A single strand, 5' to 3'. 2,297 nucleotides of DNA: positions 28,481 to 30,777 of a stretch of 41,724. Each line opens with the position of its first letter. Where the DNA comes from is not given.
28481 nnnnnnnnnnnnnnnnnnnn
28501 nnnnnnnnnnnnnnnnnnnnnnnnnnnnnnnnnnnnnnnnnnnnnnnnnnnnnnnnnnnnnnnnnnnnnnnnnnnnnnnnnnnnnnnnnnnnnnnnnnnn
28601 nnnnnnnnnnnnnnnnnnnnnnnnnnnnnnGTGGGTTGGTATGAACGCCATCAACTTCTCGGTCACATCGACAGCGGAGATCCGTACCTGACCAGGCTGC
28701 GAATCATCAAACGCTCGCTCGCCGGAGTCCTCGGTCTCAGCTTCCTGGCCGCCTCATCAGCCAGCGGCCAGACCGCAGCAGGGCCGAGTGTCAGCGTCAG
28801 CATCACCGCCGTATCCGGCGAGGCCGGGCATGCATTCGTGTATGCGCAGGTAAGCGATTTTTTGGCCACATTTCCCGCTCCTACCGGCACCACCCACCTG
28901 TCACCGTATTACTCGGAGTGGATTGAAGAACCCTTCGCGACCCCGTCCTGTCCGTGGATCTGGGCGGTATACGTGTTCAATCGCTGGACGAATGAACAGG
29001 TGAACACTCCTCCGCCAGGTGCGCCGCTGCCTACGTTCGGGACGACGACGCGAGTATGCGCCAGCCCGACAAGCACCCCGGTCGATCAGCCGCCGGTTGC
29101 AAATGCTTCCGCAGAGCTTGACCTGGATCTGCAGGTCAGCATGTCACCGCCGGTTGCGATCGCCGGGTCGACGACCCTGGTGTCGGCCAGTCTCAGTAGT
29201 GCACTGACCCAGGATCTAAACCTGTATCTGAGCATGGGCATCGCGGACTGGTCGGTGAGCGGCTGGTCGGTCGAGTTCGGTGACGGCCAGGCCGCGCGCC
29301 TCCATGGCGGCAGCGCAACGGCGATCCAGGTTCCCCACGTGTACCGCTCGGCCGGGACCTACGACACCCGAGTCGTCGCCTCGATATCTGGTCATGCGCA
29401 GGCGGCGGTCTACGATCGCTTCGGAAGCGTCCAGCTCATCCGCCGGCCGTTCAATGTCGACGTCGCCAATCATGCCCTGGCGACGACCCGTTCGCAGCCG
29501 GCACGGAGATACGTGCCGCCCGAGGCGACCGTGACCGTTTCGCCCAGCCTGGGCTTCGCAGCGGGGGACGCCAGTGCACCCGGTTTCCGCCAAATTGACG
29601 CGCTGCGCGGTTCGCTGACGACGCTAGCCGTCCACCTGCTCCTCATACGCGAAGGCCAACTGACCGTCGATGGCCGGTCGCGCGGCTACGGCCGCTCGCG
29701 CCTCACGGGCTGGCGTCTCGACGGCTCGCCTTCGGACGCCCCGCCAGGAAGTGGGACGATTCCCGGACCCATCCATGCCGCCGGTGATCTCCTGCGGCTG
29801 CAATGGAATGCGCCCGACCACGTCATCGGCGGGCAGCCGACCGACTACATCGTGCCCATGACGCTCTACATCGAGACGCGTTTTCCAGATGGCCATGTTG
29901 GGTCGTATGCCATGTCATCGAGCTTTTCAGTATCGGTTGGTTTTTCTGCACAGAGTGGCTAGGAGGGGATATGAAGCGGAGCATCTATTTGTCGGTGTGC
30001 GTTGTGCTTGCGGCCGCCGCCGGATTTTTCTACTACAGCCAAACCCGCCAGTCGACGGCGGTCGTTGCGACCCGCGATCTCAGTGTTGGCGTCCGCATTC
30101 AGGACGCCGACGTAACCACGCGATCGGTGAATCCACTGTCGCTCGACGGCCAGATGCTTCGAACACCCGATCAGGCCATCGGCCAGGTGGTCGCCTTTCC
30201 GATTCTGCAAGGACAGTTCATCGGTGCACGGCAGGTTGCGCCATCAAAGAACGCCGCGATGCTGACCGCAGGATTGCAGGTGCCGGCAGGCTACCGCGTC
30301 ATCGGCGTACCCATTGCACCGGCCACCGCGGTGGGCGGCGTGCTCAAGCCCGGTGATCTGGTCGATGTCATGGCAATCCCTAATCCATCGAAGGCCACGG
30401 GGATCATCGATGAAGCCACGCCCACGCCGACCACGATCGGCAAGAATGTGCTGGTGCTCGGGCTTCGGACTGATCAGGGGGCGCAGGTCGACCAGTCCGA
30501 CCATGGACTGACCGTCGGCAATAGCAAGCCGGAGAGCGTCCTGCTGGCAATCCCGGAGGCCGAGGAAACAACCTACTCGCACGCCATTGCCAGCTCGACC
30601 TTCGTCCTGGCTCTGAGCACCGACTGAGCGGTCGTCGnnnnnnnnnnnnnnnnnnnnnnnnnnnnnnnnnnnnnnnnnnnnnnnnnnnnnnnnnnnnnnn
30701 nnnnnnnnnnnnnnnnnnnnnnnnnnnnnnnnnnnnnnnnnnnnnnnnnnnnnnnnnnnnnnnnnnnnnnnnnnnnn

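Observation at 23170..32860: Single operon combining a complete Tad (type IVc) pilus core with VirB3-like and VirB4-like T4SS components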

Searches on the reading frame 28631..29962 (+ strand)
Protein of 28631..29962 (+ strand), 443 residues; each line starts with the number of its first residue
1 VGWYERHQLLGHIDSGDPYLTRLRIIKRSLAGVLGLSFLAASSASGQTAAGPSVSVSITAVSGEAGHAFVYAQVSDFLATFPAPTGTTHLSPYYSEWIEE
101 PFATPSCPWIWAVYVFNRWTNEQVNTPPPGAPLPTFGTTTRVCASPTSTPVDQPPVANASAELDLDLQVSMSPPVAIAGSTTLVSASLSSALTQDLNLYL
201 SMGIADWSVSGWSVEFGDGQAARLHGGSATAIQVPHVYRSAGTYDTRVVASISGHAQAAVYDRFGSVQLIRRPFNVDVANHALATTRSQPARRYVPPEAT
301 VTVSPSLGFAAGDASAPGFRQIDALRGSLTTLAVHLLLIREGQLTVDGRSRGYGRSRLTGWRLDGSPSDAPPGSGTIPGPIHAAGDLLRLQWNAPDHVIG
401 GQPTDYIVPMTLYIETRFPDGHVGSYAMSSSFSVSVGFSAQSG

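Call 4: search_protein_families(library=pfam, proteins=[window:28631-29962:+], max_evalue=0.01)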
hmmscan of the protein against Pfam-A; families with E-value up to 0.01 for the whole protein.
window:28631-29962:+ (443 aa): 2 families
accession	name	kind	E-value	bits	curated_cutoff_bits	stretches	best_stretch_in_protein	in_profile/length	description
PF00801.26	PKD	-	2.7e-05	24.5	23.5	1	167-251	2-66/80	PKD domain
PF18911.6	PKD_4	-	0.00039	20.8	27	1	207-256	32-75/85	PKD domain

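Call 16: search_protein_families(library=ncbifam, proteins=[window:28631-29962:+], max_evalue=0.01)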
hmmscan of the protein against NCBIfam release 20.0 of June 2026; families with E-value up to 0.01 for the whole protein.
window:28631-29962:+ (443 aa): 1 family
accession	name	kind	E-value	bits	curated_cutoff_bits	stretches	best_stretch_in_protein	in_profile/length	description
NF058578.1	CPR_pilus_PamR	equivalog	0.0027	16.6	300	1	200-251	174-223/297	pilus system RbmA-like protein PamR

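Call 34: search_solved_structures(query=window:28688-29962:+, max_evalue=1)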
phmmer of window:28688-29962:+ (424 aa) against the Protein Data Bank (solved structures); distinct sequences matched with E-value up to 1: 3.
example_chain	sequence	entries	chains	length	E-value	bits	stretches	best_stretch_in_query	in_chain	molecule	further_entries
6m4f_A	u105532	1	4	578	0.59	12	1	110-193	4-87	Beta-galactosidase-like enzyme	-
6m4e_A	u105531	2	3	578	0.6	12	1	110-193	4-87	Beta-galactosidase-like enzyme | Beta-hexosyltransferase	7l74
1wgo_A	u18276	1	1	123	0.6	12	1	146-242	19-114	VPS10 domain-containing receptor SorCS2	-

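Call 43: find_homologous_proteins(query=window:28631-29962:+, max_evalue=0.00001)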
Query window:28631-29962:+ (443 aa): 197 proteins with E <= 0.00001 among 8000 candidates; the best 120 are listed.
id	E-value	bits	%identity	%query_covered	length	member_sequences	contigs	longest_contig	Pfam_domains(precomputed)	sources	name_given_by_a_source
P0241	3.3e-288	973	98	100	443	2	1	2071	PF00801.27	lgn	-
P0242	1.3e-214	731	79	95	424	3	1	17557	PF00801.27,PF18911.7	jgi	jgi:hypothetical protein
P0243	6.2e-213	725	79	90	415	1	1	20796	PF00801.27,PF18911.7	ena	-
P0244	1.3e-194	665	70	96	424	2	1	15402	PF00801.27,PF18911.7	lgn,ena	-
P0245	8.3e-181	620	68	95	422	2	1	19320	PF00801.27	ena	-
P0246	4.6e-180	617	66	95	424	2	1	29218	PF00801.27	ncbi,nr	ncbi:MAG TPA: hypothetical protein VM674_06920 [Candidatus Acidoferrum sp.]|nr:hypothetical protein 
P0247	4.2e-178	611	67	90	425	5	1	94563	-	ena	-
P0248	1.6e-174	599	66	90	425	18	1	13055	PF00801.27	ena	-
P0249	3.1e-174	598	63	94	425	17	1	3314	-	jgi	jgi:hypothetical protein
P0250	7.0e-174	597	66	90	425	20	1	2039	-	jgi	jgi:hypothetical protein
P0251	1.9e-173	595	63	95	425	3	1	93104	PF00801.27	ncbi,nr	ncbi:MAG TPA: hypothetical protein VGR77_10885 [Candidatus Dormibacteraeota bacterium]|nr:hypothetic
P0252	7.3e-173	593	63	95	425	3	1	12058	-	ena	-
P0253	7.7e-173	593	64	95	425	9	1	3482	PF00801.27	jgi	-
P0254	1.0e-172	593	66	90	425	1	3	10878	PF00801.27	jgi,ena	-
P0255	2.5e-172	592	65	94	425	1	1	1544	-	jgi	jgi:hypothetical protein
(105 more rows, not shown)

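Call 57: predict_structure(alignment_id=A1)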
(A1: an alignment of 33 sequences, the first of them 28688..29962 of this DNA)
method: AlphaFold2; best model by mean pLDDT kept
length: 424 residues; sequences in the alignment: 33
mean_pLDDT: 72.1   pTM: 0.44
mean pLDDT of the five models: 72.1, 71.0, 69.8, 67.0, 66.0
residues with pLDDT >= 90: 129; 70-90: 110; 50-70: 108; < 50: 77
segments of 3 or more residues with pLDDT < 50: 12-33, 43-49, 114-118, 126-136, 288-310, 422-424
pLDDT, mean of each block of 10 residues (from residue 1): 53 44 31 56 48 67 67 74 65 76 72 50 51 48 92 91 95 73 82 95 87 94 95 89 62 92 92 90 64 39 41 70 90 93 78 66 80 59 72 93 93 74 39
secondary structure, 60 per line:
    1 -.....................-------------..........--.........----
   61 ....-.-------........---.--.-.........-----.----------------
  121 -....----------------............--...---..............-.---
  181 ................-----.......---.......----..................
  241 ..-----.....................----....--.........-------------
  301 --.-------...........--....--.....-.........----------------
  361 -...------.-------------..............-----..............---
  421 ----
elements in order: H2-22 E36-45 E48-56 E61-64 E74-81 E90-98 E122-125 E142-153 E156-158 E162-175 E181-196 E202-208 E212-218 E223-242 E248-268 E273-276 E279-287 E311-321 E324-327 E330-334 E336-344 E362-364 E385-398 E404-417

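Call 62: fold_search(model_id=the predicted structure, library=pdb)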
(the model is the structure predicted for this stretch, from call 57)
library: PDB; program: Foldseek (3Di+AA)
matches with E <= 10: 705; with E <= 0.001: 0
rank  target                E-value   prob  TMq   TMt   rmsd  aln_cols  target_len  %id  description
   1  7o7q_A                1.1e-03  0.89  0.15  0.07  20.6       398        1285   11  (h-alpha2M)4 trypsin-activated state (released 2022-04-13)
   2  6fwv_A                1.4e-03  0.69  0.15  0.13  23.1       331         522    8  The Bacillus anthracis TIE protein (released 2018-08-08)
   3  3shs                  1.5e-03  0.84  0.14  0.18  20.7       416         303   10  Three N-terminal domains of the bacteriophage RB49 Highly Immunogenic Outer Capsid protein (Hoc) (released 2011-06-29)
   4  6fwv_B                1.5e-03  0.66  0.15  0.13  22.6       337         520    8  The Bacillus anthracis TIE protein (released 2018-08-08)
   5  8wa2_C                3.1e-03  0.51  0.15  0.06  23.0       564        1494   12  cryo-EM structure of native mastigonemes isolated from Chlamydomonas reinhardtii at 3.0 angstrom resolution (released 2024-04-10)
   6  6ffy_A                4.1e-03  0.69  0.15  0.07  21.3       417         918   12  Structure of the mouse SorCS2-NGF complex (released 2018-08-01)
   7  8xfo_A                5.9e-03  0.44  0.15  0.10  19.8       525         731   11  Cryo-EM structure of integrin ITGAV, ITGB3 and CYCLO (RGDFK) complex, conformation 2 (released 2024-12-18)
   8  8wa2_E                8.7e-03  0.25  0.13  0.05  21.5       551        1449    9  cryo-EM structure of native mastigonemes isolated from Chlamydomonas reinhardtii at 3.0 angstrom resolution (released 2024-04-10)
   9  8wa2_D                1.2e-02  0.23  0.13  0.05  24.6       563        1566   12  cryo-EM structure of native mastigonemes isolated from Chlamydomonas reinhardtii at 3.0 angstrom resolution (released 2024-04-10)
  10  8g4p_A                1.2e-02  0.93  0.15  0.26  22.9       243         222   12  Crystal structure of the peanut allergen Ara h 2 bound by two neutralizing antibodies 13T1 and 13T5 (released 2023-12-20)
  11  8wa2_A                1.5e-02  0.30  0.15  0.05  23.0       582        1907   10  cryo-EM structure of native mastigonemes isolated from Chlamydomonas reinhardtii at 3.0 angstrom resolution (released 2024-04-10)
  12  4uic                  1.5e-02  0.51  0.14  0.10  19.8       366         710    9  Crystal structure of the S-layer protein rSbsC(31-844) (released 2016-04-13)
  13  9qk2_F                1.6e-02  0.60  0.18  0.13  20.1       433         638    9  Structure of the Complement classical and lectin pathway C3 convertase in complex with substrate C3 (released 2025-12-24)
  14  6fg9_A                1.6e-02  0.54  0.15  0.08  21.8       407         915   10  Mouse SORCS2 ectodomain (sortilin related VPS10 domain containing receptor 2) (released 2018-08-01)
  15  4xed                  1.7e-02  1.00  0.12  0.47  14.1       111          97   14  PKD domain of M14-like peptidase from Thermoplasmatales archaeon SCGC AB-540-F20 (released 2015-05-13)
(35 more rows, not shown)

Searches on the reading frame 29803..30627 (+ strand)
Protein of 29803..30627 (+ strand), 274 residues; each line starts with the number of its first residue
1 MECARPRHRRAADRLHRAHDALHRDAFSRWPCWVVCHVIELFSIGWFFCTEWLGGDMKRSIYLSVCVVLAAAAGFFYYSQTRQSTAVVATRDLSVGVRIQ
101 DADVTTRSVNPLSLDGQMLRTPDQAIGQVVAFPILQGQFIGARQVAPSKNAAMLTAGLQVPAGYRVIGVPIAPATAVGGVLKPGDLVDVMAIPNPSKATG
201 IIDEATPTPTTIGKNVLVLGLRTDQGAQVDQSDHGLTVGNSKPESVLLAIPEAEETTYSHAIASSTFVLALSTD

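Call 4: search_protein_families(library=pfam, proteins=[window:29803-30627:+], max_evalue=0.01)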
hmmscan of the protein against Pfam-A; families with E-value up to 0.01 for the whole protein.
window:29803-30627:+ (274 aa): 3 families
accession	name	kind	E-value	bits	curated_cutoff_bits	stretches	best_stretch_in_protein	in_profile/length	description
PF16976.10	RcpC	-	4.1e-12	46.5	28.8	1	159-271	6-113/114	Flp pilus assembly protein RcpC/CpaB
PF08666.17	SAF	-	3e-07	31.3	21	1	85-142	2-59/63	SAF domain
PF13144.11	ChapFlgA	-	1.6e-06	28.6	23.8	1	86-147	3-62/122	Chaperone for flagella basal body P-ring formation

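Call 16: search_protein_families(library=ncbifam, proteins=[window:29803-30627:+], max_evalue=0.01)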
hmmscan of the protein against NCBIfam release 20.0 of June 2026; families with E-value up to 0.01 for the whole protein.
window:29803-30627:+ (274 aa): 2 families
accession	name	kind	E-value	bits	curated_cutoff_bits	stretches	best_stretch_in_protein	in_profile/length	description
TIGR03177.1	pilus_cpaB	equivalog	2.9e-21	75.9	71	1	65-271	6-212/262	Flp pilus assembly protein CpaB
TIGR03170.1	flgA_cterm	equivalog_domain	4e-09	36.6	54.65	1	76-148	5-77/137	flagellar basal body P-ring formation chaperone FlgA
